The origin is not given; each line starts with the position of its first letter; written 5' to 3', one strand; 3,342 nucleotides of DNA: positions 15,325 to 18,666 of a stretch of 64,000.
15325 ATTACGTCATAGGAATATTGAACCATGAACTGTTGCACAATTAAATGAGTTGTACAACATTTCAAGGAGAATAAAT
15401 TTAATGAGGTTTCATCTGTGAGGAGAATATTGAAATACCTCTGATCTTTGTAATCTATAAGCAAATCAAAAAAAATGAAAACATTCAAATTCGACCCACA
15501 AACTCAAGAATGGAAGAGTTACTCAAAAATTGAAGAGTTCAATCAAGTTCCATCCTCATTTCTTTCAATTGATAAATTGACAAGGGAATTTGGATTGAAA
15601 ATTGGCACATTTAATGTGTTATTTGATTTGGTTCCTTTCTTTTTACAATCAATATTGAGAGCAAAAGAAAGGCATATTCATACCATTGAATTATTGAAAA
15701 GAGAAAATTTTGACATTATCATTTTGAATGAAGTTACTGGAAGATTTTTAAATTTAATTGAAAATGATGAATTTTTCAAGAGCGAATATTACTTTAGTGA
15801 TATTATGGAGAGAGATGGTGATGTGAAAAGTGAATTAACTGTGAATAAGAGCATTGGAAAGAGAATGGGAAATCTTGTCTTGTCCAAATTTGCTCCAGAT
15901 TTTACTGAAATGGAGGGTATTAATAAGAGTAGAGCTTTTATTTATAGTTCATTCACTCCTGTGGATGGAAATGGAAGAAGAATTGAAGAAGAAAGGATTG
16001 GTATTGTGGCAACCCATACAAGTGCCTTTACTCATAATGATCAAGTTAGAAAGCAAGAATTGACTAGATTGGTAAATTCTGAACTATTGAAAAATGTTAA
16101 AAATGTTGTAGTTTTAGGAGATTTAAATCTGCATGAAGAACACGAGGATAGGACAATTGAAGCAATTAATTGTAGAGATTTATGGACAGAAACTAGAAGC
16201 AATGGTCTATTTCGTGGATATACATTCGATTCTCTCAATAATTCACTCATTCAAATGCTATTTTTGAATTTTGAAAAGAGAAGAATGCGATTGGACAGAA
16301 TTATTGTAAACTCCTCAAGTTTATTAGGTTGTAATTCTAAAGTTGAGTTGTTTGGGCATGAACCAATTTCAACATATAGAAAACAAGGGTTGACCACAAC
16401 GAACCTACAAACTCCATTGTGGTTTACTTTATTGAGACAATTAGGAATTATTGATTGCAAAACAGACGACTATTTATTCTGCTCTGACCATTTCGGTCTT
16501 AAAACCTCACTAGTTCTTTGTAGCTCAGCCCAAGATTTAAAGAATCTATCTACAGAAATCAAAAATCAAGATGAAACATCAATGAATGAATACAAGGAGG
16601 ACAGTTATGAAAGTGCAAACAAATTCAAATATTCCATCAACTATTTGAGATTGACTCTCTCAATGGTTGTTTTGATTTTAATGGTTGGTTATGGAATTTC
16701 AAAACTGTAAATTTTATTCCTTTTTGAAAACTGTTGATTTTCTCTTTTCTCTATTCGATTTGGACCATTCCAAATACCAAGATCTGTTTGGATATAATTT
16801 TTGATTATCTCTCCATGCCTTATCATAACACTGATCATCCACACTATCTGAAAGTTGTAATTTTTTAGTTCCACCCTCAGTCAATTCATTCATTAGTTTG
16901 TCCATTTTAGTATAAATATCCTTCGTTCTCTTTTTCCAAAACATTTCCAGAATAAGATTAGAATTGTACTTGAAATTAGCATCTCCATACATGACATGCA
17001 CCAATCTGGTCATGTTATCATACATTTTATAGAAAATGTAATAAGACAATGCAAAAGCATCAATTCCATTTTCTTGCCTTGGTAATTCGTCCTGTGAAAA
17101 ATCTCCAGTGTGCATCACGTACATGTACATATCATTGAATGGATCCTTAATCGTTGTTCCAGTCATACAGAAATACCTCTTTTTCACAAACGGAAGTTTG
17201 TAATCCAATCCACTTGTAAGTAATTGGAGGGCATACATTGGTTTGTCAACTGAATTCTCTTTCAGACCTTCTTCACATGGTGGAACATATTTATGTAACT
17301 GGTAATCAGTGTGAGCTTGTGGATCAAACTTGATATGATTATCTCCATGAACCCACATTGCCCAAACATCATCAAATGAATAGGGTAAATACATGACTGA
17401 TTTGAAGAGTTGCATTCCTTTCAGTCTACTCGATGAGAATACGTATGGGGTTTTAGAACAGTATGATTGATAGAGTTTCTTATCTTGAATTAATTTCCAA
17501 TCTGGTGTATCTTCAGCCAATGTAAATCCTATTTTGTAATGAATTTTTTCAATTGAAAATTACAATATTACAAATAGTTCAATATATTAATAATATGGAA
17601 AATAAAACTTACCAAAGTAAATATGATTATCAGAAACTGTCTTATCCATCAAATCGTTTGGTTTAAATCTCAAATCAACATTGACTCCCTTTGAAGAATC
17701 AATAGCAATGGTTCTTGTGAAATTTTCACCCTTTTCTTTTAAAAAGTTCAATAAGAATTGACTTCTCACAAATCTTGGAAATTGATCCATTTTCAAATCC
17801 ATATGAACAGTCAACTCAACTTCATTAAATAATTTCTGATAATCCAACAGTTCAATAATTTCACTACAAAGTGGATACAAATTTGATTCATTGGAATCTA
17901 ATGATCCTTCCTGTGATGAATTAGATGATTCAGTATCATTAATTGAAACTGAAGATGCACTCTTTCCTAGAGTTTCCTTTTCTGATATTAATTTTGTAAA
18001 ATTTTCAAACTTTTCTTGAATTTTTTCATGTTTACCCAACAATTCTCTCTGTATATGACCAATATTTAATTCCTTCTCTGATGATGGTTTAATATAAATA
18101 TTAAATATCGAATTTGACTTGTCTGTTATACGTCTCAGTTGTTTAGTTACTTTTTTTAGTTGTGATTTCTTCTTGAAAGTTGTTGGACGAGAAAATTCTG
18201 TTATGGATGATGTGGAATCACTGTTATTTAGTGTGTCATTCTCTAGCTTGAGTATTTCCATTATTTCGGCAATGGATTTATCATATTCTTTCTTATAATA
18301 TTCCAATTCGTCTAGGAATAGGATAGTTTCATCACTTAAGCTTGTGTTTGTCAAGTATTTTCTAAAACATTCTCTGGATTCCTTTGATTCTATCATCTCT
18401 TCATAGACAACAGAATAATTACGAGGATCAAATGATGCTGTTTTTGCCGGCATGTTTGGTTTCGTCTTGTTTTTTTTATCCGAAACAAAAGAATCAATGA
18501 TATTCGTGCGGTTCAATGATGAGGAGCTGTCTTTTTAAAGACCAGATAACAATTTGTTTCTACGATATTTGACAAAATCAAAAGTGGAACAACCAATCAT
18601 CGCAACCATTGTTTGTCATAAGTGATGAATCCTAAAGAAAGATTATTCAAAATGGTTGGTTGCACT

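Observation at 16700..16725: Convergent gene pairs with stop codons 0–13 bp apart, so their 3' UTRs must overlap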

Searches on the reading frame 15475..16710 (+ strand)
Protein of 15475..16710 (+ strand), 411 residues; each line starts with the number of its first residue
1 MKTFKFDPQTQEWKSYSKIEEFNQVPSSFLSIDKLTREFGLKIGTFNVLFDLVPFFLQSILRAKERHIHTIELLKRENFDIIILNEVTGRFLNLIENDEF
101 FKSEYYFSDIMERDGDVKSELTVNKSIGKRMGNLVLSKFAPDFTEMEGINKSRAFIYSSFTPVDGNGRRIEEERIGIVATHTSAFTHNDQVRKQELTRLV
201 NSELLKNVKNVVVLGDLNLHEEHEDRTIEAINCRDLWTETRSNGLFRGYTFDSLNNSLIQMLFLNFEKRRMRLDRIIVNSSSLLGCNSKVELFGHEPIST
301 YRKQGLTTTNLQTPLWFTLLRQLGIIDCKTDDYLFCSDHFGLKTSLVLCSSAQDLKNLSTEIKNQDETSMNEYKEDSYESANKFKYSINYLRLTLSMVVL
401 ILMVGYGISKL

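Call 5: search_protein_families(library=pfam, proteins=[window:15475-16710:+], max_evalue=0.01)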
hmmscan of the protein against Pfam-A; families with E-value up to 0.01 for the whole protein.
window:15475-16710:+ (411 aa): 2 families
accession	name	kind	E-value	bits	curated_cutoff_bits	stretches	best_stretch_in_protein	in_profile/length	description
PF03372.29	Exo_endo_phos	-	2.9e-11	44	24.5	1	44-339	1-225/225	Endonuclease/Exonuclease/phosphatase family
PF22669.2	Exo_endo_phos2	-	0.0055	16.7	27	0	170-232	124-193/288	Endonuclease/Exonuclease/phosphatase family 2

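Call 6: find_encoding_contigs(protein=window:15475-16710:+, flank=3000, max_places=4)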
Protein window:15475-16710:+ (411 aa): no gene with exactly this product is on record in the collection.

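Call 20: find_homologous_proteins(query=window:15475-16710:+)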
Query window:15475-16710:+ (411 aa): 26 proteins with E <= 0.001 among 6056 candidates.
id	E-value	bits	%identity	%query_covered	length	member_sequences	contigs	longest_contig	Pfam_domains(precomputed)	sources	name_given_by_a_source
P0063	1.0e-177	609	98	69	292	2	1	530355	PF03372.30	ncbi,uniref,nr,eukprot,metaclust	ncbi:predicted protein [Naegleria gruberi]|uniref:Predicted protein n=1 Tax=Naegleria gruberi TaxID=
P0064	7.8e-81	290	42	89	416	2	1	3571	PF03372.30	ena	-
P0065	1.1e-73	267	42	81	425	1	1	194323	PF03372.30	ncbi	ncbi:hypothetical protein ABK040_005350 [Willaertia magna]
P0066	1.7e-69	253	39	87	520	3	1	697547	PF03372.30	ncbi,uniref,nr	ncbi:hypothetical protein FDP41_005610 [Naegleria fowleri]|uniref:Endonuclease/exonuclease/phosphata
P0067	2.0e-68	250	38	95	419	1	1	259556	PF03372.30,PF22669.3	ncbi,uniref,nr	ncbi:hypothetical protein C9374_011145 [Naegleria lovaniensis]|uniref:Endonuclease/exonuclease/phosp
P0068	9.4e-66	241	39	82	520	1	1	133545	PF03372.30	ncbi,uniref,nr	ncbi:hypothetical protein C9374_012326 [Naegleria lovaniensis]|uniref:Endonuclease/exonuclease/phosp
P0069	2.1e-60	223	39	98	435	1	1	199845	PF03372.30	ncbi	ncbi:hypothetical protein ABK040_007397 [Willaertia magna]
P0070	6.1e-28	116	30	84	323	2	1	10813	PF03372.30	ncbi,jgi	jgi:poly(A) polymerase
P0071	2.0e-27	115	31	75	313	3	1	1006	PF03372.30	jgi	-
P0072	1.2e-26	112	31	84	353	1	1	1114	PF03372.30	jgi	-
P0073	1.8e-26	112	32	73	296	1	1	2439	PF03372.30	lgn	-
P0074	2.6e-26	111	33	76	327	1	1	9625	PF03372.30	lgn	-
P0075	2.9e-25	107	32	75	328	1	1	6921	PF03372.30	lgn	-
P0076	1.7e-24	105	28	79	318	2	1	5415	PF03372.30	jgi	jgi:poly(A) polymerase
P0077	1.6e-22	98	28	77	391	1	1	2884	PF03372.30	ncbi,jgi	jgi:endonuclease/exonuclease/phosphatase family metal-dependent hydrolase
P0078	1.9e-22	98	30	75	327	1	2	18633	PF03372.30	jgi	jgi:poly(A) polymerase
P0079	3.3e-21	94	29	71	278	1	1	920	PF03372.30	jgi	-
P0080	3.3e-19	88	29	75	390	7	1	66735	PF03372.30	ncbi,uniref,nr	ncbi:unnamed protein product [Rotaria magnacalcarata]|uniref:Endonuclease/exonuclease/phosphatase do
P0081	2.0e-15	75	31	78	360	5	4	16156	PF03372.30,PF22669.3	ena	-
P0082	2.2e-15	75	27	68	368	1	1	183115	PF03372.30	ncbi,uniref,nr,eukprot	ncbi:endonuclease/exonuclease/phosphatase family protein (macronuclear) [Tetrahymena thermophila SB2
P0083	3.5e-15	74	24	91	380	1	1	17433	PF03372.30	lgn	-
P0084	3.8e-15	74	30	73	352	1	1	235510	PF03372.30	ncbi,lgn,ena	-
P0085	5.4e-14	70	27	70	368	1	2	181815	PF03372.30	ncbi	ncbi:hypothetical protein ABPG74_015135 [Tetrahymena malaccensis]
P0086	2.1e-12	65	29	75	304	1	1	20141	PF03372.30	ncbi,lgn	-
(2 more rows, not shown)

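Call 34: find_encoding_contigs(protein=P0066, flank=10000, max_places=1)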
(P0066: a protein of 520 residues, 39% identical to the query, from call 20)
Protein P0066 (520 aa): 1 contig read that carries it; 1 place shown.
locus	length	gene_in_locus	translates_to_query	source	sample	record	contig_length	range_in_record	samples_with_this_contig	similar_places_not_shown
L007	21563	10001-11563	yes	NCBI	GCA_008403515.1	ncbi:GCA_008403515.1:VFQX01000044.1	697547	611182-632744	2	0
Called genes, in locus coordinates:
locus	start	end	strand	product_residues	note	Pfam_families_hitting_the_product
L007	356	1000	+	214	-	-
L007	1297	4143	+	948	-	-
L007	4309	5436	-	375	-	PF00022:Actin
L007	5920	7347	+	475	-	PF00012:HSP70, PF06723:MreB_Mbl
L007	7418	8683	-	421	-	PF00515:TPR_1 (faint), PF07719:TPR_2 (faint)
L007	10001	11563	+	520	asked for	PF03372:Exo_endo_phos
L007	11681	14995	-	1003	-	PF25384:Alsin_RLD (faint), PF25390:WD40_RLD, PF00415:RCC1 (weak), PF13540:RCC1_2, PF25390:WD40_RLD, PF00415:RCC1, PF13540:RCC1_2, PF00651:BTB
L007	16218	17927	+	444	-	PF00561:Abhydrolase_1, PF12146:Hydrolase_4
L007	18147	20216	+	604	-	PF00481:PP2C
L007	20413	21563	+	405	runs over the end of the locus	-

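Call 35: find_encoding_contigs(protein=P0067, flank=10000, max_places=1)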
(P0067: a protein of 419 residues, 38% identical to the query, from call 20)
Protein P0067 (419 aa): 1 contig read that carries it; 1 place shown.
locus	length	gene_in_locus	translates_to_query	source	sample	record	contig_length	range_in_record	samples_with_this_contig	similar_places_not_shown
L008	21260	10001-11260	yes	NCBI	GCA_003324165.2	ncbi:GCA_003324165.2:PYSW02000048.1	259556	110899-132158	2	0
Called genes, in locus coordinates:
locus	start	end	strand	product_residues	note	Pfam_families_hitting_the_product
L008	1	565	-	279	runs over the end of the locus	PF15370:NOPCHAP1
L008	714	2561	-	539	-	PF02881:SRP54_N, PF00448:SRP54, PF13207:AAA_17 (faint), PF02978:SRP_SPB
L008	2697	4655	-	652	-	PF00515:TPR_1 (faint), PF07719:TPR_2 (faint), PF25570:TPR_DENND3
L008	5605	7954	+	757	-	PF00211:Guanylate_cyc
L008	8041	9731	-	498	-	PF21016:RlmN_N (faint), PF04055:Radical_SAM (weak)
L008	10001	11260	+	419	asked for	PF03372:Exo_endo_phos, PF22669:Exo_endo_phos2 (weak)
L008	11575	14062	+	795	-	-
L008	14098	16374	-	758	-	-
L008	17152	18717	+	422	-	-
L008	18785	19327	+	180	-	-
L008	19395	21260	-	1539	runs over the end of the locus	-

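Call 36: find_encoding_contigs(protein=P0069, flank=10000, max_places=1)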
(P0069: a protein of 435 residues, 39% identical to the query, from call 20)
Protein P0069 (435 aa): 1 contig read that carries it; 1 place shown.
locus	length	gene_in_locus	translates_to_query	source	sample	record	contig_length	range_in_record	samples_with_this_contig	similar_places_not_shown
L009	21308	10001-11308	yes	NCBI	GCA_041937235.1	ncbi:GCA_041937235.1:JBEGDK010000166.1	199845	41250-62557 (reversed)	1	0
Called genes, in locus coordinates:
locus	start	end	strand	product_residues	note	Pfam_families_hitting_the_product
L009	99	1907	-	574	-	PF04326:SLFN_AlbA_2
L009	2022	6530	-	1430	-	PF02254:TrkA_N (faint), PF07885:Ion_trans_2, PF22614:Slo-like_RCK, PF03493:BK_channel_a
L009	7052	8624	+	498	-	PF00067:p450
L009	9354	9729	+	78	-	PF15795:Spec3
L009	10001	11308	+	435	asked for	PF03372:Exo_endo_phos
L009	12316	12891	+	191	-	-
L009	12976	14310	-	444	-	-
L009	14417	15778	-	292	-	PF25390:WD40_RLD (faint)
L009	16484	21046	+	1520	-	PF04784:DUF547, PF00615:RGS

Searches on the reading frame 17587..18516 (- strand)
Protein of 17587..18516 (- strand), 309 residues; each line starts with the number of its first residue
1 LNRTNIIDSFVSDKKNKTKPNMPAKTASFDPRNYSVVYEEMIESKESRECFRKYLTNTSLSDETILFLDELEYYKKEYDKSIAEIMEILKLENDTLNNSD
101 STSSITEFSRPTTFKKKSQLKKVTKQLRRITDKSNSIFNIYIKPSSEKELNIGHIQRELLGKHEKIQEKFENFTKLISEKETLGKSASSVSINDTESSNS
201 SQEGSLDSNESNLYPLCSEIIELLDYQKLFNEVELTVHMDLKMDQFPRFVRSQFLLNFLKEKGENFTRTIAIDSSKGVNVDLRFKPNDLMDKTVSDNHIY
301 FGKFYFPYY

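Call 5: search_protein_families(library=pfam, proteins=[window:17587-18516:-], max_evalue=0.01)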
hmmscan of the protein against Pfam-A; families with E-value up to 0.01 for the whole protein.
window:17587-18516:- (309 aa): 1 family
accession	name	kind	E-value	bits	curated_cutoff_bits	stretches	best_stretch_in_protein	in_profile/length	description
PF00615.24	RGS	-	5.2e-09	37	23.9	1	38-163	2-79/117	Regulator of G protein signaling domain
